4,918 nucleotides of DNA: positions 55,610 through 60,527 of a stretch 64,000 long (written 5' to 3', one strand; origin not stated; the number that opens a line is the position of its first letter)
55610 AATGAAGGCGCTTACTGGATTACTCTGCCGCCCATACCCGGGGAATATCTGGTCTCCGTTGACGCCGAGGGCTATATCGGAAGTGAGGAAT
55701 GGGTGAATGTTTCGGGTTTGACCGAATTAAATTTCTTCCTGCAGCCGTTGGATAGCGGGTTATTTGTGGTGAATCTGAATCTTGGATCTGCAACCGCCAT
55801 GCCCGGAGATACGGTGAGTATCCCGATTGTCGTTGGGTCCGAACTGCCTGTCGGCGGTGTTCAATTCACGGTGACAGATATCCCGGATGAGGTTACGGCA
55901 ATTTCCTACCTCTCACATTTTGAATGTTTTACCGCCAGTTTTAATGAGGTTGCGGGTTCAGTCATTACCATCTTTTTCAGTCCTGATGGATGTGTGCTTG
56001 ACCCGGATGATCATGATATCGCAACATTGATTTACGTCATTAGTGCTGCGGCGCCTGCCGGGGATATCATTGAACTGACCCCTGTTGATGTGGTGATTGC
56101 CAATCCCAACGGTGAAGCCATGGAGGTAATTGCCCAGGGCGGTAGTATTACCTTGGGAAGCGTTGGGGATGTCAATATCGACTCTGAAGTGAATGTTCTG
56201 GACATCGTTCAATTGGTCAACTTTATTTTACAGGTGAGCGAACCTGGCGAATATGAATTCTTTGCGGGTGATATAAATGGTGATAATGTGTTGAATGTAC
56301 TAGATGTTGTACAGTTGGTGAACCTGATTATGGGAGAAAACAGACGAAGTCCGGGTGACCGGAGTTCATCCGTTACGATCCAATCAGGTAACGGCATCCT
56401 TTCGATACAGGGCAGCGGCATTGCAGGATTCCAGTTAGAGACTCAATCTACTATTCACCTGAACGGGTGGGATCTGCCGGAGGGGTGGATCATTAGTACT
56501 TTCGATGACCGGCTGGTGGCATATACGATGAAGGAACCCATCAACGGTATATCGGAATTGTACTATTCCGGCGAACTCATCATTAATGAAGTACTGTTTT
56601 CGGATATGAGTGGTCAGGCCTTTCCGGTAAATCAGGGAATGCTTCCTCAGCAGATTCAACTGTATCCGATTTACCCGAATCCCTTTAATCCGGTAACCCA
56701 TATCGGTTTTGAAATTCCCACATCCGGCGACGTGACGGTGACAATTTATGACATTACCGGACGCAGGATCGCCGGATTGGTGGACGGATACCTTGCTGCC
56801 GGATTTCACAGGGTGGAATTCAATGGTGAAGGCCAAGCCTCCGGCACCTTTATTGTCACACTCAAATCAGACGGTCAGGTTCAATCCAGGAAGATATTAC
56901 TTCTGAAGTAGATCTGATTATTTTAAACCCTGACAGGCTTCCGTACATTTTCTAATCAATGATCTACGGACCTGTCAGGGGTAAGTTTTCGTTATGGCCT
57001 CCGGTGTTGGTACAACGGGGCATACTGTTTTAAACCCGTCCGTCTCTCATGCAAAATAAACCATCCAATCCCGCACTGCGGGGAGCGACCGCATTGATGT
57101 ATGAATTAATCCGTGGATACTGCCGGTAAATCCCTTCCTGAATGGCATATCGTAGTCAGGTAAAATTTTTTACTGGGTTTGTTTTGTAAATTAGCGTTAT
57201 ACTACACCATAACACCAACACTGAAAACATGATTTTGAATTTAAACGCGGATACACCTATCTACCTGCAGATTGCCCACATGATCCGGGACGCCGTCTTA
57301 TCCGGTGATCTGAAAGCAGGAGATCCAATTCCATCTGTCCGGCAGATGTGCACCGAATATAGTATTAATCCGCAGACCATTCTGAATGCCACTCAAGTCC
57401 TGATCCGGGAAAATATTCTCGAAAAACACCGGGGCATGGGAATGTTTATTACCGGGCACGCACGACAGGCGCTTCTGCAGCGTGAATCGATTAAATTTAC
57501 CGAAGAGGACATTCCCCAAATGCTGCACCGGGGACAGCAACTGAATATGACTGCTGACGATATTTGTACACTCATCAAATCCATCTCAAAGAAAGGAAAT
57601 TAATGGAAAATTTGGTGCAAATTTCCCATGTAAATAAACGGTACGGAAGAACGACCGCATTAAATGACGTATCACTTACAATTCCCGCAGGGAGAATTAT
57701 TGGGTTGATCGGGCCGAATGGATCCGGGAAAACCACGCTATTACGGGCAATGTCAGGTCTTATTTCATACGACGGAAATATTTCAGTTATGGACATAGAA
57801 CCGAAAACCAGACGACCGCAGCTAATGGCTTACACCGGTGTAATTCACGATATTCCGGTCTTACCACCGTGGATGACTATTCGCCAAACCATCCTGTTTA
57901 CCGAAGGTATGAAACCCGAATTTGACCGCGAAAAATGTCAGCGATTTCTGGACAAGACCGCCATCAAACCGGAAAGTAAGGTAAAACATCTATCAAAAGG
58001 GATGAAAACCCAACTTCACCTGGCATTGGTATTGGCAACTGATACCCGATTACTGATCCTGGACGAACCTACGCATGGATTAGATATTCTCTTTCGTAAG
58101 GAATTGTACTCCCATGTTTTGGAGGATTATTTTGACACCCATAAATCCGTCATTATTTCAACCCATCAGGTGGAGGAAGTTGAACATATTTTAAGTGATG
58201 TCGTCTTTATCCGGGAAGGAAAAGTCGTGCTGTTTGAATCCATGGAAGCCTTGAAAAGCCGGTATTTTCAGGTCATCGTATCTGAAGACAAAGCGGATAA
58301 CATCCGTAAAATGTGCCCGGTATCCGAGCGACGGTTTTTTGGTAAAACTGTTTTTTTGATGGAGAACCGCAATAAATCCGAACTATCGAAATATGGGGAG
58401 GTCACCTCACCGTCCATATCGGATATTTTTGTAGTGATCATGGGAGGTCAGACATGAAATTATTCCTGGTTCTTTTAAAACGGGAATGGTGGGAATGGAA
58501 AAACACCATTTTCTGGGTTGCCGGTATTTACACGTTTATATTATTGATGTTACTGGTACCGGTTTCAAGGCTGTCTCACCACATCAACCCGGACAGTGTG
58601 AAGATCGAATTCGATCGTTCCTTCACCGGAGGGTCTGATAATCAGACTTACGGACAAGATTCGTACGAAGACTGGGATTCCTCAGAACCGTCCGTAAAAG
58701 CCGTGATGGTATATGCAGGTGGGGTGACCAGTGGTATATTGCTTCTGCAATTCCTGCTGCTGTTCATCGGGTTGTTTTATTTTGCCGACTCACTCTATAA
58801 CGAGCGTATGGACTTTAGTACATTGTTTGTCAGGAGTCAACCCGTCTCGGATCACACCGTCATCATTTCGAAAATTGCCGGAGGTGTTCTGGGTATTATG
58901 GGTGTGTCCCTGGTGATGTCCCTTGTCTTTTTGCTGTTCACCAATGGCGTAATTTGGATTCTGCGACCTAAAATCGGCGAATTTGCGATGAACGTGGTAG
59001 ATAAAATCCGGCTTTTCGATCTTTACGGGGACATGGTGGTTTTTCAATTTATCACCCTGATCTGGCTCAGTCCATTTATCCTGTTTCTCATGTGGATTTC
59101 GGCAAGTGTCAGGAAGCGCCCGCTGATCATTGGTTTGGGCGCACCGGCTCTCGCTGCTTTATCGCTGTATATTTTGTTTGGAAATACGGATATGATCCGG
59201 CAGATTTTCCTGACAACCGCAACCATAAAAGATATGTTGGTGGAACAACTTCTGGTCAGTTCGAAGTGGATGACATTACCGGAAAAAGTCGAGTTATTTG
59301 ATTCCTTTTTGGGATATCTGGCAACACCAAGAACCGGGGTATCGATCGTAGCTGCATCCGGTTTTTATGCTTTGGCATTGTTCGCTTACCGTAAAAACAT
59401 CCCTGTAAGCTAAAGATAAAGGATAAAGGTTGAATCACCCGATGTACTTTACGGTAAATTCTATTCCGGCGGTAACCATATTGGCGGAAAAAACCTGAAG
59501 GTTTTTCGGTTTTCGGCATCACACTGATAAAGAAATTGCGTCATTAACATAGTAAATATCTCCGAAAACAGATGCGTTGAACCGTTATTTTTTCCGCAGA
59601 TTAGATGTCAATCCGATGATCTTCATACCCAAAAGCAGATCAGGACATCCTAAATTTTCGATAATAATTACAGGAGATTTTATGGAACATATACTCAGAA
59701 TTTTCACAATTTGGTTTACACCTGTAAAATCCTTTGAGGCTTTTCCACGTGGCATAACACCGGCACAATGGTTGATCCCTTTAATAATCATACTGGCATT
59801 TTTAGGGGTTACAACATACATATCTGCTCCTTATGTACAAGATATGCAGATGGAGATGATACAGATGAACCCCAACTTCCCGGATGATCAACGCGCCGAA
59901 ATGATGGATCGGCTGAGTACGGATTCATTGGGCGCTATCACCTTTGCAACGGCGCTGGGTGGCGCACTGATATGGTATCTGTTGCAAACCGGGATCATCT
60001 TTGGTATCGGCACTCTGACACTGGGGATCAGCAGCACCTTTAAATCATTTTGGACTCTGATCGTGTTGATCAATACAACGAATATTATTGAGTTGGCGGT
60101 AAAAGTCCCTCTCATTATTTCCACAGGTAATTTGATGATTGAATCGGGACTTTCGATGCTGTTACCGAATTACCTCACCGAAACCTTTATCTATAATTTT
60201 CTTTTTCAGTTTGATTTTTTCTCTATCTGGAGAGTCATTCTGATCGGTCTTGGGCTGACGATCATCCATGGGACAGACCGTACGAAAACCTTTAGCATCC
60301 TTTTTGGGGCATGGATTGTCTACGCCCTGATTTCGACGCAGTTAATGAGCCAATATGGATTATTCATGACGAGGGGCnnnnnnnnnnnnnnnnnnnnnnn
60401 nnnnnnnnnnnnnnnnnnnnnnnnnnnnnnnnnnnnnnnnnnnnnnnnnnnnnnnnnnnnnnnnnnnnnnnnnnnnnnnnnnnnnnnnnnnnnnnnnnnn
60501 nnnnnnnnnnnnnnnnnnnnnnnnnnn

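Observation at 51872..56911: Giant T9SS-sorted protein carrying both a cohesin-like domain and a dockerin: candidate surface scaffoldin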

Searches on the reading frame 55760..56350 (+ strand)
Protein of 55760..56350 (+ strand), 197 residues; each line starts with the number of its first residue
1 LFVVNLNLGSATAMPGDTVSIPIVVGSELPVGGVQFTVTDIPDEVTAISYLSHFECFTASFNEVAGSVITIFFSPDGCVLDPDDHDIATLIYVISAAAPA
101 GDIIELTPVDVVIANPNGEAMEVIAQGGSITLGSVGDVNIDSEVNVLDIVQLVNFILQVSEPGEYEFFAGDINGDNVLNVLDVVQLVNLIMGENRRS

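Call 8: find_homologous_proteins(query=window:55760-56350:+, max_evalue=0.001)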
Query seq(197 aa) (197 aa): 33 proteins with E <= 0.001 among 441 candidates.
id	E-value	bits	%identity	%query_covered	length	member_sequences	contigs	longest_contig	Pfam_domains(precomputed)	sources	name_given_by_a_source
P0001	5.7e-31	126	42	94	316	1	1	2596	PF00404.25,PF13620.13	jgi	-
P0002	1.9e-30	124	39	94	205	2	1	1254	PF00404.25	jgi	jgi:hypothetical protein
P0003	9.2e-29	119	40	94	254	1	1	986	PF00404.25,PF13620.13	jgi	jgi:hypothetical protein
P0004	6.5e-18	83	48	45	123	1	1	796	PF00404.25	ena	-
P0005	4.6e-16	77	63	31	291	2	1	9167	PF00404.25,PF13860.13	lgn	-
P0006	4.9e-12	64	55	39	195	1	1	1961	PF00404.25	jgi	-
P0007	9.9e-12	63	54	37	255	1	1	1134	PF00404.25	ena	-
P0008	1.5e-10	59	57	22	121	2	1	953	PF00404.25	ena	-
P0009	1.2e-9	56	37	58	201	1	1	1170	PF00404.25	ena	-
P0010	3.1e-8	52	61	29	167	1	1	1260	PF00404.25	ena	-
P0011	3.2e-8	52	57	29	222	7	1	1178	PF00404.25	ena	-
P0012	3.9e-8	51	58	30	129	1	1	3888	PF00404.25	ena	-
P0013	5.9e-8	51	58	30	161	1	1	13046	PF00404.25,PF08534.17,PF00578.28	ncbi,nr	ncbi:MAG: hypothetical protein CMG46_00695 [Candidatus Marinimicrobia bacterium]|nr:hypothetical pro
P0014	1.0e-7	50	59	28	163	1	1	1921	PF00404.25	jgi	-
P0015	3.2e-7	48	49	30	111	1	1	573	PF00404.25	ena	-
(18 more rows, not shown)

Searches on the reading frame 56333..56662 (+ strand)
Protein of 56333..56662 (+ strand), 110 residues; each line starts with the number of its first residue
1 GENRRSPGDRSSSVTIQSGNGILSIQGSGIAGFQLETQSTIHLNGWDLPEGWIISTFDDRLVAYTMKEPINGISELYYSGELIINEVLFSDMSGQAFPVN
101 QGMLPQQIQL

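Call 44: search_solved_structures(query=A2, max_evalue=10)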
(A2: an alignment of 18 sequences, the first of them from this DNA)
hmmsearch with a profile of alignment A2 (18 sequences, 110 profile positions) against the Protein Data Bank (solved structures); distinct sequences matched with E-value up to 10: 3.
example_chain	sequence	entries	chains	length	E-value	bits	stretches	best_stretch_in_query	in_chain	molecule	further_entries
5buv_A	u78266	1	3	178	0.03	17.6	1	70-109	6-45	Putative epimerase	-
5yd2_A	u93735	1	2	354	0.46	13.8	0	7-47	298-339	Phosphoserine aminotransferase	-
5yb0_A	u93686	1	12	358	0.48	13.7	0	7-47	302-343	Phosphoserine aminotransferase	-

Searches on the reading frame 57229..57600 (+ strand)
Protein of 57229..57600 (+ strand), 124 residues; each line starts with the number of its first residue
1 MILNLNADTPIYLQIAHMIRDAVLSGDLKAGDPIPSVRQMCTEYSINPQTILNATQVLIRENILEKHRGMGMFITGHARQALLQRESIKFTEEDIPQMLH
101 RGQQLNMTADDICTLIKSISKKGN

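Call 7: search_protein_families(library=pfam, proteins=[window:57229-57600:+], max_evalue=0.001)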
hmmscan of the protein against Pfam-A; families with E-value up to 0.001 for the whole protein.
window:57229-57600:+ (124 aa): 1 family
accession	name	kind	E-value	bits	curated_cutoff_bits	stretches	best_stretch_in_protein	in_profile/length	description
PF00392.27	GntR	-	2e-12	47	27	1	12-74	2-64/64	Bacterial regulatory proteins, gntR family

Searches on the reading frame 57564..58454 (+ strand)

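Call 7: search_protein_families(library=pfam, proteins=[window:57564-58454:+], max_evalue=0.001)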
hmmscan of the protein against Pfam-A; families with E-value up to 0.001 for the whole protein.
window:57564-58454:+ (297 aa): 6 families
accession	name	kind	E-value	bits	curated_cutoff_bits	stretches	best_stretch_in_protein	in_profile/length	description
PF00005.33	ABC_tran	-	9.5e-26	91.5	25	1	33-170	1-136/137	ABC transporter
PF13304.12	AAA_21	-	1.4e-14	55.3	27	2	142-206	237-303/304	AAA domain, putative AbiEii toxin, Type IV TA system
PF02463.25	SMC_N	-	5.8e-07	29.6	40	0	44-64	25-45/220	RecF/RecN/SMC N terminal domain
PF13401.12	AAA_22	-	0.00057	20.7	27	0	44-173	6-96/130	AAA domain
PF13555.12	AAA_29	-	0.00072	19.7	27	0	41-67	20-46/61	P-loop containing region of AAA domain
PF13476.12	AAA_23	-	0.00085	20.4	27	0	45-64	21-40/201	AAA domain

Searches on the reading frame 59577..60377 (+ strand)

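Call 60: search_protein_families(library=pfam, proteins=[window:59577-60377:+], max_evalue=0.001)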
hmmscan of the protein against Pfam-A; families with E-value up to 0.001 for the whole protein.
window:59577-60377:+ (267 aa): 1 family
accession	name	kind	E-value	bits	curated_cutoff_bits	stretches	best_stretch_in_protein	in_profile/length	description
PF04893.22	Yip1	-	1.4e-08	35.3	28.6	1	44-252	2-168/173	Yip1 domain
